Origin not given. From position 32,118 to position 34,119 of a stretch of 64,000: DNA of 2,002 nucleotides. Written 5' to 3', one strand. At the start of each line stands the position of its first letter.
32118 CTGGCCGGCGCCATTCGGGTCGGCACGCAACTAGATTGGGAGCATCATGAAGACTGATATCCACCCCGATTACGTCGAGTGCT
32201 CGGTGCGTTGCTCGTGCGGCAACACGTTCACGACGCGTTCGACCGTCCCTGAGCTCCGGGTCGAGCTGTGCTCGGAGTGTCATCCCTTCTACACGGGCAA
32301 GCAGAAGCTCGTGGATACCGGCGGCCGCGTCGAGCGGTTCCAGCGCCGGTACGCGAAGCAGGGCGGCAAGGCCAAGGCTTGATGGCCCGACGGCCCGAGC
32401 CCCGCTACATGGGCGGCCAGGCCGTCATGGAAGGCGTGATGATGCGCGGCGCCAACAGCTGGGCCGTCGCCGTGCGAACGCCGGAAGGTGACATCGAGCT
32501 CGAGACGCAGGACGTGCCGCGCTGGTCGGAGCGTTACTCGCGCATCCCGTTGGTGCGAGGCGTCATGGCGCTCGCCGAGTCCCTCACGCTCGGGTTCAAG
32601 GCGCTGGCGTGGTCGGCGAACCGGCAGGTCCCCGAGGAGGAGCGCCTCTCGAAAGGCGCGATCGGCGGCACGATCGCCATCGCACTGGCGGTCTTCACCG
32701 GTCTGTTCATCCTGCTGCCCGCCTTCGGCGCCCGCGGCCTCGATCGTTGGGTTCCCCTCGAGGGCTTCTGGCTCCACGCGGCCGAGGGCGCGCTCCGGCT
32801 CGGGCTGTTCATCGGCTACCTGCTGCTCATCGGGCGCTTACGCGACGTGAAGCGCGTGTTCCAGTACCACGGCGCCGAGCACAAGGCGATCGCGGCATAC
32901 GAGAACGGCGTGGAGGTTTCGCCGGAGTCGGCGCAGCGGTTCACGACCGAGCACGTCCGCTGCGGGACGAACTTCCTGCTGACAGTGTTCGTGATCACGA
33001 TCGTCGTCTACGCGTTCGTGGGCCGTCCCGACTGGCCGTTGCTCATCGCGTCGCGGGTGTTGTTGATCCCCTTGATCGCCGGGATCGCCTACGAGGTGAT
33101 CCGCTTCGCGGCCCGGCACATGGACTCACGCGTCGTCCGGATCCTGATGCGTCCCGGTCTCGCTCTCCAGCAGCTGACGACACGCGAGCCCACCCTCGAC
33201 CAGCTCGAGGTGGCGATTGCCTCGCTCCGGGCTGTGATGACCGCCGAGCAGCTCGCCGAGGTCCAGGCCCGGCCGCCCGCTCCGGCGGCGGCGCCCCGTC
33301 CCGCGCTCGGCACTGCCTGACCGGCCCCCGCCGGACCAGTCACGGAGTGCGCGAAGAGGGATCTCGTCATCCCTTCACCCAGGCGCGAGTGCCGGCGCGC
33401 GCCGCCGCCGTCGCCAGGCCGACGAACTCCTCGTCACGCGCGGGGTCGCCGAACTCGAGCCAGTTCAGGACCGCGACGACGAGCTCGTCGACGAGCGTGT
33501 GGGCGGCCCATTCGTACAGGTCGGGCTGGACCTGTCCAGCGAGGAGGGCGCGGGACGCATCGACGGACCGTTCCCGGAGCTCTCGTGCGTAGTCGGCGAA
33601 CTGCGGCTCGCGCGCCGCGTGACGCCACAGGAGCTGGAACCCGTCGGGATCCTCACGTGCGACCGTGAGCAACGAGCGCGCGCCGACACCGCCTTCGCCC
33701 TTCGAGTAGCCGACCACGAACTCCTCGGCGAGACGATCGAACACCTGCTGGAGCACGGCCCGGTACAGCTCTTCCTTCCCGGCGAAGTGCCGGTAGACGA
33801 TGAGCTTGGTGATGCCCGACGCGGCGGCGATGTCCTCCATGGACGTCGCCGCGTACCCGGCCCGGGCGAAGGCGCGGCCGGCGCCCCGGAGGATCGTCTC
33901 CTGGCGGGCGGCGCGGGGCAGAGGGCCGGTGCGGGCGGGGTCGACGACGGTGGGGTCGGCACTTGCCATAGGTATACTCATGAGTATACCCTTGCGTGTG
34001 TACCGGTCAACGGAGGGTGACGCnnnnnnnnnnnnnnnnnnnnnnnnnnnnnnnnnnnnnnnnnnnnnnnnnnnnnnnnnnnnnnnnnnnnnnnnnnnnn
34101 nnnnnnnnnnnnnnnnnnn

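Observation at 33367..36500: TetR-gated module: perfect 20-bp palindrome, an unrecognised di-iron-like protein, and an LLM oxidoreductase, inserted between rpmE/DUF1385 and prfA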

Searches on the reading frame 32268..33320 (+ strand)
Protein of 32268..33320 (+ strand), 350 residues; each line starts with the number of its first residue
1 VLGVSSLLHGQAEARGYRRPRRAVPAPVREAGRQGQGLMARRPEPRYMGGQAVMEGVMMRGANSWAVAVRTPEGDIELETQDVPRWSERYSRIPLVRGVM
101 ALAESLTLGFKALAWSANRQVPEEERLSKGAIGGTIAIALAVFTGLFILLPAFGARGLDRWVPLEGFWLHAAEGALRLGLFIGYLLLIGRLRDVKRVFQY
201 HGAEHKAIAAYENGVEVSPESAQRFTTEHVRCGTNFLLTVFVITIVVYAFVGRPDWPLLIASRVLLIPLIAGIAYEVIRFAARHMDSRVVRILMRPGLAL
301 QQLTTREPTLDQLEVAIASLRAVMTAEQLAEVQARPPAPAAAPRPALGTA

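Call 3: search_protein_families(library=pfam, proteins=[window:32268-33320:+], max_evalue=0.1)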
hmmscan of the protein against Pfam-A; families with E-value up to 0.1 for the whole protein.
window:32268-33320:+ (350 aa): 3 families
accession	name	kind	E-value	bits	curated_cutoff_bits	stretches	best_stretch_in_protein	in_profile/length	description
PF07136.16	DUF1385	-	2.1e-78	263.2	22.1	1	93-325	1-226/227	Protein of unknown function (DUF1385)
PF00507.24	Oxidored_q4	-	0.023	15.3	23.3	1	196-277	9-92/99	NADH-ubiquinone/plastoquinone oxidoreductase, chain 3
PF18613.6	TrkA_TMD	-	0.075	13.2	25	0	135-150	3-18/22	Tyrosine kinase receptor A trans-membrane domain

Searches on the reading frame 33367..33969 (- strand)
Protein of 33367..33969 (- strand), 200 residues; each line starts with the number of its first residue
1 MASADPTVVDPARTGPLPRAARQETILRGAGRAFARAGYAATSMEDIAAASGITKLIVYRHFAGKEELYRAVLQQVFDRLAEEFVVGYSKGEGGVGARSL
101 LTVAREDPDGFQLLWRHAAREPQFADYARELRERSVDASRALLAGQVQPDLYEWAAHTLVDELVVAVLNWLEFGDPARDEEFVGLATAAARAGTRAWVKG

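Call 3: search_protein_families(library=pfam, proteins=[window:33367-33969:-], max_evalue=0.1)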
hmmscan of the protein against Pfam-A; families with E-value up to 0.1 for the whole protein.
window:33367-33969:- (200 aa): 1 family
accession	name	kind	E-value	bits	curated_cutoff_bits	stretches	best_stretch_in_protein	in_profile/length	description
PF00440.29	TetR_N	-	2.1e-14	53.5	24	1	26-72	1-47/47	Bacterial regulatory proteins, tetR family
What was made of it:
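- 33367..33969 (-): TetR-family regulator gene, 200 aa. Its start codon lies 1 nt from the palindrome. PF00440 TetR_N, E=2.1e-14, residues 26-72 (call 3).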

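Call 4: search_protein_families(library=ncbifam, proteins=[window:33367-33969:-], max_evalue=0.1)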
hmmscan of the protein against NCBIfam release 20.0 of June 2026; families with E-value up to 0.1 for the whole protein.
window:33367-33969:- (200 aa): 21 families
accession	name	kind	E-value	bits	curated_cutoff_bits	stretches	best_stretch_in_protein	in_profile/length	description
NF053731.1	TransRegFasRMycb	equivalog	8.2e-17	61.6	330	1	13-190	3-188/199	HTH-type transcriptional activator FasR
NF041196.1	ScbR_bind_reg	equivalog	2.6e-12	47.3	150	1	22-82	6-67/191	ScbR family autoregulator-binding transcription factor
NF050111.1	TransRegSACE7040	equivalog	9.9e-12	45.1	250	1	22-82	2-62/186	SACE_7040 family transcriptional regulator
NF051852.1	efflux_TF_MtrR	exception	8.2e-10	38.8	280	1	23-84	12-73/205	multidrug efflux system transcriptional repressor MtrR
NF007949.0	PRK10668.1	equivalog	1.1e-08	34.9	271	1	23-77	13-67/216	multidrug efflux transporter transcriptional repressor AcrR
TIGR03613.1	RutR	equivalog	5.6e-08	32.9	368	1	20-78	7-65/202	pyrimidine utilization regulatory protein R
NF007430.0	PRK09975.1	equivalog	1.1e-07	31.2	274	1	21-75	12-65/220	acrEF/envCD operon transcriptional regulator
NF011584.0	PRK15008.1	equivalog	3.4e-07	30.3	230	1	20-78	17-75/212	HTH-type transcriptional regulator RutR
TIGR03968.1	mycofact_TetR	equivalog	3.8e-07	29.9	224.9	1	18-70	6-58/190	mycofactocin system transcriptional regulator MftR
TIGR03384.1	betaine_BetI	equivalog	1.7e-06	27.9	201.3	1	20-89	7-76/189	choline-binding transcriptional repressor BetI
NF053516.1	TranRepPrsAVib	equivalog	3.7e-06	26.9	300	1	20-81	5-66/208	TetR family transcriptional repressor PsrA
NF001978.0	PRK00767.1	equivalog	3.6e-05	23.6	118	1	21-85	9-73/197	transcriptional regulator BetI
NF037937.1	septum_RefZ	equivalog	0.00019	21.4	180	1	24-84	2-62/195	forespore capture DNA-binding protein RefZ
NF011572.0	PRK14996.1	equivalog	0.0011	18.8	144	1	17-86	4-73/192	TetR family transcriptional regulator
NF000040.3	Tn10_TetC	equivalog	0.0048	17.1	425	1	28-76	20-68/197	tetracyline resistance-associated transcriptional repressor TetC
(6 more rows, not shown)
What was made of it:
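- On FasR (NCBIfam NF053731): 61.6 bits against a cut-off of 330 (call 4).
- The FasR model score is far below its cut-off (61.6 against 330; call 4).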

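Call 54: search_solved_structures(query=window:33367-33969:-, max_evalue=0.001)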
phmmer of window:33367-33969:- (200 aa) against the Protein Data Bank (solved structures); distinct sequences matched with E-value up to 0.001: 96 (the best 60 are shown).
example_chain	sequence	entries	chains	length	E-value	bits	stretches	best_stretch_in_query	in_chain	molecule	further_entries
6o6p_A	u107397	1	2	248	9.8e-13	51.7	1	5-179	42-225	TetR family transcriptional regulator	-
6o6n_A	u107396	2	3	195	2.7e-12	50.3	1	15-179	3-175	TetR family transcriptional regulator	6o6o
9b7y_A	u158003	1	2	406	4.9e-10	42.9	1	8-74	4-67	Transcriptional repressor Mce3R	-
3f1b_A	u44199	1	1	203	6.2e-09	39.3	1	14-144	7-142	TetR-like transcriptional regulator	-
8wrf_A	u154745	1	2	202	1.2e-08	38.3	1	20-105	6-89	Probable transcriptional regulator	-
2qib_A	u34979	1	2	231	1.3e-08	38.3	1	23-105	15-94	tetR-family transcriptional regulator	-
2iai_A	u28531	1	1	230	1.3e-08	38.2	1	23-177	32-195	Putative transcriptional regulator SCO3833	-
3vpr_A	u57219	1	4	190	1.4e-08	38.2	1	23-171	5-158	Transcriptional regulator, TetR family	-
3qbm_A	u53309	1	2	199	3.8e-08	36.8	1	23-89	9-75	TetR transcriptional regulator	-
3bhq_A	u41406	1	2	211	9.4e-08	35.5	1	19-76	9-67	Transcriptional regulator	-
3dcf_A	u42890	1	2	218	1.3e-07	35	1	22-98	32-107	transcriptional regulator of the TetR/AcrR family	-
7jnp_A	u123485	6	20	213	1.4e-07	34.9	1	23-94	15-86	HTH-type transcriptional regulator MtrR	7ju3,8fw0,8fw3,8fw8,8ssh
3vib_A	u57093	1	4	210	1.5e-07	34.9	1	23-94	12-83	MtrR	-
5d18_A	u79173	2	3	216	1.5e-07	34.9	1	22-164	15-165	TetR family transcriptional regulator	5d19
6of0_A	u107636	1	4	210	1.5e-07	34.8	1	23-94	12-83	HTH-type transcriptional regulator MtrR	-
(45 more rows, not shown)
